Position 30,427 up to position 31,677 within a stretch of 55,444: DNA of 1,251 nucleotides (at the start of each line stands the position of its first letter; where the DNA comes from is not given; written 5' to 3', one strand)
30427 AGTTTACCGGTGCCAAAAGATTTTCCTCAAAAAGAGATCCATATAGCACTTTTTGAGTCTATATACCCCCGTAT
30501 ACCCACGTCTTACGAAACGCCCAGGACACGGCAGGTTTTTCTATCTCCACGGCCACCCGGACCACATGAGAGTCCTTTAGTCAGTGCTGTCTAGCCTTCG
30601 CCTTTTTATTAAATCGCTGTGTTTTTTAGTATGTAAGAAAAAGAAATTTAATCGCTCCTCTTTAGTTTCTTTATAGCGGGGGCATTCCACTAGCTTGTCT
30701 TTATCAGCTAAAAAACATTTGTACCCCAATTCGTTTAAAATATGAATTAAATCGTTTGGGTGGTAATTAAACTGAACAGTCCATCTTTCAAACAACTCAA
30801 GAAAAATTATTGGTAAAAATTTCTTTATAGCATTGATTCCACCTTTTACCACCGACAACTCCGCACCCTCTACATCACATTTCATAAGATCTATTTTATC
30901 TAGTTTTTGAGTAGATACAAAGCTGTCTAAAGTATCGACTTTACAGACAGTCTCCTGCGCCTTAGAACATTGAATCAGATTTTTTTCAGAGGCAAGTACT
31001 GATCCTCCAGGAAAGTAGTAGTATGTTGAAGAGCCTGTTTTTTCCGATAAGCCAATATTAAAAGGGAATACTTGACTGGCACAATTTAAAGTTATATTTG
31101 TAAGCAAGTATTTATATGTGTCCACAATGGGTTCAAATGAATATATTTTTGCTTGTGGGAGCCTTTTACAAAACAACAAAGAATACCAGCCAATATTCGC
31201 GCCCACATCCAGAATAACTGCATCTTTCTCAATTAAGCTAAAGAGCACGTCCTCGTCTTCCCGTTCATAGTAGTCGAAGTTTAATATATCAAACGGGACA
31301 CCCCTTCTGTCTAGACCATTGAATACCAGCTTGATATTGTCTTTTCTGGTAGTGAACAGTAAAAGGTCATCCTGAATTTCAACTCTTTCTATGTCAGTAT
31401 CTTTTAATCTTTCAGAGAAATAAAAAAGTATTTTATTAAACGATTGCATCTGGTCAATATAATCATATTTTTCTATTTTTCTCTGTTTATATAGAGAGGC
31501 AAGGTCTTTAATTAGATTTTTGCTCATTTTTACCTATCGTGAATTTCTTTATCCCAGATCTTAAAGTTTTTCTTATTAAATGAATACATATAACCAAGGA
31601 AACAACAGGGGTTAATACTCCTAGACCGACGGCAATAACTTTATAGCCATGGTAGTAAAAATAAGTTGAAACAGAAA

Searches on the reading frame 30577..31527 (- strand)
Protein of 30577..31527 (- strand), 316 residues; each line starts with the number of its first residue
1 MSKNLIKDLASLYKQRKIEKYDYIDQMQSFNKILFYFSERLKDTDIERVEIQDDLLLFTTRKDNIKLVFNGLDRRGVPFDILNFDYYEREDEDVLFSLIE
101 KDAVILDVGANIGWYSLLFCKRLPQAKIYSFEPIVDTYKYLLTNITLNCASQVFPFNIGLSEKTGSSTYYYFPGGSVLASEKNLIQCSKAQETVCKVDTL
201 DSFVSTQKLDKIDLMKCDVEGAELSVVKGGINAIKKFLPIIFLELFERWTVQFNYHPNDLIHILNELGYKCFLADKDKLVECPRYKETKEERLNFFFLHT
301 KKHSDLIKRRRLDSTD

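Call 9: search_protein_families(library=pfam, proteins=[window:30577-31527:-], max_evalue=0.001)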
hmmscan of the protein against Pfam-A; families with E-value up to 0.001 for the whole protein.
window:30577-31527:- (316 aa): 3 families
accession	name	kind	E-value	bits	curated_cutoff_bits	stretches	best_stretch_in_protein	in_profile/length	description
PF05050.19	Methyltransf_21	-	3.4e-19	70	22.7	1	107-271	1-173/173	Methyltransferase FkbM domain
PF05575.17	V_cholerae_RfbT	-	8.4e-06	25.7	27.9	1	98-246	76-226/286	Vibrio cholerae RfbT protein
PF02475.24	TRM5-TYW2_MTfase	-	4.9e-05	23.8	28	1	94-154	29-89/164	TRM5/TYW2 methyltransferase domain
